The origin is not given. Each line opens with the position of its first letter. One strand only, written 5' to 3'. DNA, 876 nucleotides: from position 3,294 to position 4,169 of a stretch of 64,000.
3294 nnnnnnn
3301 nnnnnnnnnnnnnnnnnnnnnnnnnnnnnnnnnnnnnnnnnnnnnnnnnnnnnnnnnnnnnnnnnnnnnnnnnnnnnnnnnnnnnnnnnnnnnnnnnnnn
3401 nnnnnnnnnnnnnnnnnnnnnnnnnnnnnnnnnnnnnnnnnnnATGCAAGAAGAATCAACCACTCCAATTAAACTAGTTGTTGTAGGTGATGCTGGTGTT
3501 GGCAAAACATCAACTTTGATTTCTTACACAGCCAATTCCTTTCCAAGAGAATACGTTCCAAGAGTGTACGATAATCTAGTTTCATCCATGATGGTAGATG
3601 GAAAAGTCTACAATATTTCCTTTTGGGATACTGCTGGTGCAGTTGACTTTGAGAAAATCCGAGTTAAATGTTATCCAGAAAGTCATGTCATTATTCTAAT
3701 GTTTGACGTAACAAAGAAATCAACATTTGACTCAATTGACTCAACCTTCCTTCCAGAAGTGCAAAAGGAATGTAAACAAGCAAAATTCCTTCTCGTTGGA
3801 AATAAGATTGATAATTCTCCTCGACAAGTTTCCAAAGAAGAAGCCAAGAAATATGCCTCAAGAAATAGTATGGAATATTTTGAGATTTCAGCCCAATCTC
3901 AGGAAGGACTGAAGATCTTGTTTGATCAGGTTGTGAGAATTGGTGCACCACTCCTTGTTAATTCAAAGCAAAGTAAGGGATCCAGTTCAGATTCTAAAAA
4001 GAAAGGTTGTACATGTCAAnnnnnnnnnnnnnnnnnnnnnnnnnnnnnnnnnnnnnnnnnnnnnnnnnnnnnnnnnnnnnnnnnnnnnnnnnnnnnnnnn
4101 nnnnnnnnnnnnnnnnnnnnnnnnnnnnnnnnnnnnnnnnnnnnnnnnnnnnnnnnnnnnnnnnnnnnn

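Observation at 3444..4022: Rho GTPase predicted to be GTPase-deficient (Gly12-equivalent and Gln61-equivalent both Ala)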

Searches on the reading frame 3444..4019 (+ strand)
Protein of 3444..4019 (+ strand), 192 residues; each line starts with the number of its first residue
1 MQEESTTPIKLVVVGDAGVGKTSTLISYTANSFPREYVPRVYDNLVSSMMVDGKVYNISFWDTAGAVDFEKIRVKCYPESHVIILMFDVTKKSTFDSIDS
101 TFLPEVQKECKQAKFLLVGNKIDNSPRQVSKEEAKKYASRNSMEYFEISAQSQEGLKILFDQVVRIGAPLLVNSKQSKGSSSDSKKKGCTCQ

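Call 3: search_protein_families(library=pfam, proteins=[window:3444-4019:+], max_evalue=0.01)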
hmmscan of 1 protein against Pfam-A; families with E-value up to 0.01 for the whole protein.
window:3444-4019:+ (192 aa): 6 families
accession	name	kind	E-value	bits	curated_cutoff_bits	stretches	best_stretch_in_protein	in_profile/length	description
PF00071.28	Ras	-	3.8e-43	147.3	21.6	1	10-165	1-158/162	Ras family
PF08477.19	Roc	-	7.4e-19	68.6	27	1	10-123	1-119/119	Ras of Complex, Roc, domain of DAPkinase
PF00025.27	Arf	-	3.4e-08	33.6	22.3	1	6-162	12-169/174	ADP-ribosylation factor family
PF00009.33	GTP_EFTU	-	3.4e-05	24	26.5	1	48-165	61-184/188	Elongation factor Tu GTP binding domain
PF01926.29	MMR_HSR1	-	0.0008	19.9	21.9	1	11-121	2-113/113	50S ribosome-binding GTPase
PF03193.22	RsgA_GTPase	-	0.0037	17.5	30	0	107-161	48-102/174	RsgA GTPase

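Call 4: search_solved_structures(query=window:3444-4019:+, show_alignments=4, max_evalue=0.00001)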
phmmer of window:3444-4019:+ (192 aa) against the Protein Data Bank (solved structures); distinct sequences matched with E-value up to 0.00001: 803 (the best 60 are shown).
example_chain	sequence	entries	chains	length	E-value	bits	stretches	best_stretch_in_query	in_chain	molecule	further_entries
2c2h_A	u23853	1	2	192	5.8e-37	130.3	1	8-166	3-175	RAS-RELATED C3 BOTULINUM TOXIN SUBSTRATE 3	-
2ic5_A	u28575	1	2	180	7.7e-37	129.9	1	8-165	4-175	Ras-related C3 botulinum toxin substrate 3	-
2g0n_A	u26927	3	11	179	8e-37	129.8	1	8-165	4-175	Ras-related C3 botulinum toxin substrate 3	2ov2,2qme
6tm1_A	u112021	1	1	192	9e-37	129.7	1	8-166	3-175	Ras-related C3 botulinum toxin substrate 3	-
5fi0_B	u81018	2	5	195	1.2e-36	129.3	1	8-166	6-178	Ras-related C3 botulinum toxin substrate 1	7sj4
1e96_A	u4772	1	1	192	1.6e-36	128.9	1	8-166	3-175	RAS-RELATED C3 BOTULINUM TOXIN SUBSTRATE 1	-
1i4t_D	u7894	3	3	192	1.6e-36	128.9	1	8-166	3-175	RAS-RELATED C3 BOTULINUM TOXIN SUBSTRATE 1 | Rac family small GTPase 1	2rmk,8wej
1i4d_D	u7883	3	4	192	1.6e-36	128.9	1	8-166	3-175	RAS-RELATED C3 BOTULINUM TOXIN SUBSTRATE 1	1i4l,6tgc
4yon_B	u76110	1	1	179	1.7e-36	128.8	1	7-165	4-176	Ras-related C3 botulinum toxin substrate 1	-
8q0n_C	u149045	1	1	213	1.8e-36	128.7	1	8-166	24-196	Ras-related C3 botulinum toxin substrate 1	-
5qqd_A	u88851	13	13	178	1.9e-36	128.6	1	8-165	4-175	Ras-related C3 botulinum toxin substrate 1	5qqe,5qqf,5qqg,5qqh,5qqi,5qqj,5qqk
8i5v_B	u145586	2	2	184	2e-36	128.5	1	8-165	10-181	Ras-related C3 botulinum toxin substrate 1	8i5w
2vrw_A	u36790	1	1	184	2.1e-36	128.4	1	8-166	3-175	RAS-RELATED C3 BOTULINUM TOXIN SUBSTRATE 1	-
7ajk_BBB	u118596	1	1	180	2.2e-36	128.4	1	8-165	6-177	Ras-related C3 botulinum toxin substrate 1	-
9rfb_A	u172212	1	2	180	2.3e-36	128.4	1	8-165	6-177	Ras-related C3 botulinum toxin substrate 1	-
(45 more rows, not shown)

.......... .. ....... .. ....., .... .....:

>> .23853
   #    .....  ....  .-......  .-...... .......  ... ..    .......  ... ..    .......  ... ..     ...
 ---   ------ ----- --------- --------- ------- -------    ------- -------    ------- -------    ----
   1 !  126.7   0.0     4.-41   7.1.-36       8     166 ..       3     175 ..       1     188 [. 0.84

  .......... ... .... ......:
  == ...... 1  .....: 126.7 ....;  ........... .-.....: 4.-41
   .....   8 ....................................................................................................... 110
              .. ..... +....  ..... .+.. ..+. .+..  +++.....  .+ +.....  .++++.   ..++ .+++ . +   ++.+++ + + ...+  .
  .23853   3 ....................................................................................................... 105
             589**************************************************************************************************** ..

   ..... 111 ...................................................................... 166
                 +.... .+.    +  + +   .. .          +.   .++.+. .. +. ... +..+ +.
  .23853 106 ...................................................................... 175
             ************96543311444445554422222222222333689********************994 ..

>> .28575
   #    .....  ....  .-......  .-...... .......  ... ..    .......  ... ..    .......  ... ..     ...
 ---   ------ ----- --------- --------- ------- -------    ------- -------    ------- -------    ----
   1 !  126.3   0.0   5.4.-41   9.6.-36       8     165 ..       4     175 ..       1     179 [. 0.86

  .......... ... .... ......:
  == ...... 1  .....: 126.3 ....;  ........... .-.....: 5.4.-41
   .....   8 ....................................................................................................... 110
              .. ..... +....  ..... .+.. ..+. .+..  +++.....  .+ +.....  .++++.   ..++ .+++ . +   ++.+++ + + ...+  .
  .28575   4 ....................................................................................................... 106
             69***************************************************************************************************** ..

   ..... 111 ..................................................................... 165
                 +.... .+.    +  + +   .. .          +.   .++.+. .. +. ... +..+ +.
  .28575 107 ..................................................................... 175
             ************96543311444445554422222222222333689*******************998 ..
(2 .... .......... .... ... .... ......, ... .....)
